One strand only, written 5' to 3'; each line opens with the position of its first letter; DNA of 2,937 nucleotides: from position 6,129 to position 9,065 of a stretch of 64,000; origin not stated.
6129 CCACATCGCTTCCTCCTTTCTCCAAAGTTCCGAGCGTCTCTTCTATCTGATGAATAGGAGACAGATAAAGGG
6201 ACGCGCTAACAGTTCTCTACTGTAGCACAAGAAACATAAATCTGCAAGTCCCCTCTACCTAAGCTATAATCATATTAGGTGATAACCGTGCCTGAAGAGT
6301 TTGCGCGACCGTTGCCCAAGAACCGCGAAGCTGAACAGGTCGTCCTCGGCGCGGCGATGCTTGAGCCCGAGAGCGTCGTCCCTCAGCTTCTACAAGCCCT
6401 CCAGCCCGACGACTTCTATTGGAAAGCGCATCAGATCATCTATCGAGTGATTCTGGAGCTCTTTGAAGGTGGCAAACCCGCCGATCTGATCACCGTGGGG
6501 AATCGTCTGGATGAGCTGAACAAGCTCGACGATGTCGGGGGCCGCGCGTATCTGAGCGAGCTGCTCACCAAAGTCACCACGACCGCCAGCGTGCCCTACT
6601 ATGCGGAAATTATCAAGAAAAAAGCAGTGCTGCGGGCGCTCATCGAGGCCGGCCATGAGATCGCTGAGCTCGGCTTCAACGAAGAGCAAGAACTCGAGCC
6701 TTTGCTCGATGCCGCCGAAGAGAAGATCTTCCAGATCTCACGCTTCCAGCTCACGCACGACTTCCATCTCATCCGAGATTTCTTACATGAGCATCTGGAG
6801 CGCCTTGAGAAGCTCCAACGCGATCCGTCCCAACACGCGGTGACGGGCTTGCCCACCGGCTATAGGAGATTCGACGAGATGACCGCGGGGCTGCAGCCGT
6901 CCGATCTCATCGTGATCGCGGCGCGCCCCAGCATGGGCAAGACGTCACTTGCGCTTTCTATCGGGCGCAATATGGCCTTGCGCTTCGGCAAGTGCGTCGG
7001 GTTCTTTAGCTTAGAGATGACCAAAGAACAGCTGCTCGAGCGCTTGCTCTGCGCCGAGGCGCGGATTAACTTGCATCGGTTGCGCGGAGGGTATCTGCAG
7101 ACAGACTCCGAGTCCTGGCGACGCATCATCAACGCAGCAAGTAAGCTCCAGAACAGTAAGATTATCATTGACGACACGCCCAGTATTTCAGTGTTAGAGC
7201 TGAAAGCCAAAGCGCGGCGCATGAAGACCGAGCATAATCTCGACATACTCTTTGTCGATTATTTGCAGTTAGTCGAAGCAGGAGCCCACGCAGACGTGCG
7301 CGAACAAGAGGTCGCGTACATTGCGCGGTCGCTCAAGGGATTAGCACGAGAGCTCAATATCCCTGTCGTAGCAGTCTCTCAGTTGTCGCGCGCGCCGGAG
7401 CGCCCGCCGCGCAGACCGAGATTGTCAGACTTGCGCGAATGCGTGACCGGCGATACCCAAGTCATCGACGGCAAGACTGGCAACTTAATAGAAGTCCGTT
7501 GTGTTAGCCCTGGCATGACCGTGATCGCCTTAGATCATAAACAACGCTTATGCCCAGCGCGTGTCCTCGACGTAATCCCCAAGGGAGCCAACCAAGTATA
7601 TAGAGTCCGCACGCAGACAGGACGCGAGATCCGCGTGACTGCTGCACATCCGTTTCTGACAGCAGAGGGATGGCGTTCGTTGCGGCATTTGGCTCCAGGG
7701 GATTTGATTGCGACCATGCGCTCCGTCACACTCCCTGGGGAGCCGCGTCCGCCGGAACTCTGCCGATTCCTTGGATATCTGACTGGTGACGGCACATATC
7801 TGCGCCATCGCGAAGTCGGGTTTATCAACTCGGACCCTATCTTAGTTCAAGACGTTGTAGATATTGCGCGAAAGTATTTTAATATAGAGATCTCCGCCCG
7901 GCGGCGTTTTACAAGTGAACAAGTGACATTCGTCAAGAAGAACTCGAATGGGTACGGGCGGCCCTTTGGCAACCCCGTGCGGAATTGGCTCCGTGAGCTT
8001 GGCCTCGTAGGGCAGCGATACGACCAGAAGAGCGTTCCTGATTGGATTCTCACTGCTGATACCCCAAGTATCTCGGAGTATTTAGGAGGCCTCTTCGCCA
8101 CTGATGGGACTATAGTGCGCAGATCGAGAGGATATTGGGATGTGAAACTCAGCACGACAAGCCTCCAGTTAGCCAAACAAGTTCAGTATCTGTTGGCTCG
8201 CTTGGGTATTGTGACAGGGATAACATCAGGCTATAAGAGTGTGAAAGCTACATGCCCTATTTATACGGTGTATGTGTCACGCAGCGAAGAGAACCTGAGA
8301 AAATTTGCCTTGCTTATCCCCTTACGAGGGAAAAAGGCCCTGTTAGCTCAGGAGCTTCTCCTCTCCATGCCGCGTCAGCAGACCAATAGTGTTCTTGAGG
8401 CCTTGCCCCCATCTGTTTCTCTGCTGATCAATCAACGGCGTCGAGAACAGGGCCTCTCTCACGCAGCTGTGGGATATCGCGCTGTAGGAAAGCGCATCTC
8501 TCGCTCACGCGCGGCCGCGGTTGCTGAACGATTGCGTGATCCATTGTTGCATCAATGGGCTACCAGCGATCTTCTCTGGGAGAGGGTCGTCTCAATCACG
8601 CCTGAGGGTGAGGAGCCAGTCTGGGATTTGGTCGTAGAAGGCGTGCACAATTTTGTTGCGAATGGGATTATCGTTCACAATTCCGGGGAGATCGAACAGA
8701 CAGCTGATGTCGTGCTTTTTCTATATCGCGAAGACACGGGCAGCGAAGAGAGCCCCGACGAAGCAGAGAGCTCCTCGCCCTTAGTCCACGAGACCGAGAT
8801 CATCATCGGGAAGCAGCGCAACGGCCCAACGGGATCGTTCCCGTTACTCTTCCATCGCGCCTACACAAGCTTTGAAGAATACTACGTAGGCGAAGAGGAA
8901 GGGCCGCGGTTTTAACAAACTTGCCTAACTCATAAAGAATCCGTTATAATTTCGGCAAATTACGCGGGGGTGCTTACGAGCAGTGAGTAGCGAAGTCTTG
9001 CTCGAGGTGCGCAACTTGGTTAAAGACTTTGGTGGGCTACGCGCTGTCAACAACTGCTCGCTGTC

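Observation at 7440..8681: Full-length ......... intein in dnaB at the conserved SDLRE|SG site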

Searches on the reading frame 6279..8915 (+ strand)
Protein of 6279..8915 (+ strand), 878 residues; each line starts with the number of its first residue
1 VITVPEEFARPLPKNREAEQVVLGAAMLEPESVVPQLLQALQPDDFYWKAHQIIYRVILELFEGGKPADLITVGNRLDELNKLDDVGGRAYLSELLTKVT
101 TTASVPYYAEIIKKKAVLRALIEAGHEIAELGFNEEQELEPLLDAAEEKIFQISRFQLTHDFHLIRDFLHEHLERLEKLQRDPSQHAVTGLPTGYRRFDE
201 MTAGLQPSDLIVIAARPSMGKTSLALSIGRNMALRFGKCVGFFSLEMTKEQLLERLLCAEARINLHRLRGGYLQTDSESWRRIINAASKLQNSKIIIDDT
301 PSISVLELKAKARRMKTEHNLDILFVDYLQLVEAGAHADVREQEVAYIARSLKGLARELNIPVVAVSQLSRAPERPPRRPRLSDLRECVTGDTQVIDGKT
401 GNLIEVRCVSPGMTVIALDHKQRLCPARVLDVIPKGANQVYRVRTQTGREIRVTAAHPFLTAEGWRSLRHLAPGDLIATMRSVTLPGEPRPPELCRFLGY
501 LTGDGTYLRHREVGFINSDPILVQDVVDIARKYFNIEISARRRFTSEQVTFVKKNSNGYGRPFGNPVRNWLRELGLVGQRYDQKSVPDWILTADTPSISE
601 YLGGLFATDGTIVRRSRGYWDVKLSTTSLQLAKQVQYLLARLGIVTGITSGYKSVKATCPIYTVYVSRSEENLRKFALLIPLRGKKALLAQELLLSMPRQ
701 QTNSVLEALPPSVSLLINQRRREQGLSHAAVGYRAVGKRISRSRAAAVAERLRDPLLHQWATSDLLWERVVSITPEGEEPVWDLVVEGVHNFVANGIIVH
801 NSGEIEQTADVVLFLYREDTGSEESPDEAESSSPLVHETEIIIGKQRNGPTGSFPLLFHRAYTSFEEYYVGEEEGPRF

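Call 3: search_protein_families(library=pfam, proteins=[window:6279-8912:+], max_evalue=0.01)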
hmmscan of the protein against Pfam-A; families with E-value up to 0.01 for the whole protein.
window:6279-8912:+ (878 aa): 6 families
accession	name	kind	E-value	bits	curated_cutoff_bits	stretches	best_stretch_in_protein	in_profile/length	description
PF03796.21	DnaB_C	-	9.5e-91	304.1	27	2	190-388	1-198/255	DnaB-like helicase C terminal domain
PF00772.26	DnaB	-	2.7e-30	104.9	23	1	12-113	2-102/103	DnaB-like helicase N terminal domain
PF14890.11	Intein_splicing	-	8.6e-22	78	35.8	1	411-801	19-155/155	Intein splicing domain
PF14528.11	LAGLIDADG_3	-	1.1e-16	61.3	22.5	1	599-680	4-81/82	LAGLIDADG-like domain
PF13481.12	AAA_25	-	1.5e-07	31.7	27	1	207-370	32-191/195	AAA domain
PF01079.26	Hint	-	0.005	16.9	29.7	0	386-461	11-88/213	Hint module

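Call 22: find_related_loci(query=window:6279-8912:+, collection=genome_contigs, flank=3000)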
Query window:6279-8912:+ (878 aa) in genome_contigs; peptide patterns used: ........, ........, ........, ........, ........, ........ (x = any residue, [..] = any of these).
100 stretches matched a pattern; 17 encode a relative of the query (tblastn E <= 1e-3); 17 distinct loci.
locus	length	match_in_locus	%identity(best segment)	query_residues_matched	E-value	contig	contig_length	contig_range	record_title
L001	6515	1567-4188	91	4-878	0e+0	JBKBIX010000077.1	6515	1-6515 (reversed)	MAG: Candidatus Bipolaricaulia bacterium isolate 21I_052.bin.33 NODE_77_length_6515_cov_30.373408, whole genome shotgun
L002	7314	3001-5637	88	4-878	0e+0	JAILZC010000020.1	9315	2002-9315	MAG: Candidatus Bipolaricaulota bacterium isolate HOT.Cluster.56 Contig20, whole genome shotgun sequence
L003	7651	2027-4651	91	4-878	0e+0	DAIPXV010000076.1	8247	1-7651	MAG TPA_asm: Candidatus Bipolaricaulota bacterium isolate CTOTU1357 NODE_715_length_8247_cov_4.776978, whole genome shot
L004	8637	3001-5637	83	3-878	0e+0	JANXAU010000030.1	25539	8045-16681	MAG: Candidatus Bipolaricaulota bacterium isolate SKYB132 k141_350753, whole genome shotgun sequence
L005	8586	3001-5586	69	2-868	0e+0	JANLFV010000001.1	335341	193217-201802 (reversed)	MAG: Candidatus Acetothermia bacterium isolate A05DMB20 NODE_1_length_335341_cov_10.702743, whole genome shotgun sequenc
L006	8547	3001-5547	65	1-876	0e+0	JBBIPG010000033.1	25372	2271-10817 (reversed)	MAG: Candidatus Fraserbacteria bacterium isolate CYS170214_bin_298 NODE_1570_length_25372_cov_2.59002, whole genome shot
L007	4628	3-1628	82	340-878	0e+0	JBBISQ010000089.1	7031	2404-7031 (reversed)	MAG: Candidatus Fraserbacteria bacterium isolate CYF170214_bin_377 NODE_9580_length_7031_cov_41.0529, whole genome shotg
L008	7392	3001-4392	98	1-878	0e+0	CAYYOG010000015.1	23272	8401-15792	MAG TPA_asm: uncultured Thermotogae bacterium isolate binchicken_co40_63 genome assembly, contig: NODE_1381_length_23272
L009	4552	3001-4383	96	3-878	0e+0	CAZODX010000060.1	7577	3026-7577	MAG TPA_asm: uncultured Thermotogae bacterium isolate binchicken_co71_26 genome assembly, contig: NODE_4368_length_7577_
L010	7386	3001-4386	95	3-878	0e+0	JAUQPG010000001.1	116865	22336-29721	MAG: Candidatus Bipolaricaulota bacterium isolate GXS.bins.134.201912 NODE_103_length_116865_cov_584.708964, whole genom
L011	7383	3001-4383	93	4-878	0e+0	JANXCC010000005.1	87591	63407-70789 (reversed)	MAG: Candidatus Bipolaricaulota bacterium isolate SKYB55 NODE_5_length_87591_cov_117.854138, whole genome shotgun sequen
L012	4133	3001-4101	92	4-370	0e+0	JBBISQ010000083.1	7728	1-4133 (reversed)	MAG: Candidatus Fraserbacteria bacterium isolate CYF170214_bin_377 NODE_8509_length_7728_cov_50.3661, whole genome shotg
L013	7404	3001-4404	91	3-878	0e+0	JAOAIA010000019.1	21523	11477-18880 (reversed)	MAG: Candidatus Bipolaricaulota bacterium isolate SKW78 NODE_18_length_21523_cov_4.987410, whole genome shotgun sequence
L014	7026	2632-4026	89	3-878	0e+0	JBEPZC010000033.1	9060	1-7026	MAG: Candidatus Bipolaricaulota bacterium isolate 03V1_S199.metabat2_refined.004_sub NODE_4706_length_9060_cov_149.37747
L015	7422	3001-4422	83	2-878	0e+0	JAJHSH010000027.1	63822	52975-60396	MAG: Candidatus Acetothermia bacterium isolate NSHQ14B.2017.Bin6 k141_57802, whole genome shotgun sequence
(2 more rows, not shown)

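Call 48: find_encoding_contigs(protein=window:6279-8915:+, flank=3000, max_places=4)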
Protein window:6279-8915:+ (878 aa): no gene with exactly this product is on record in the collection.
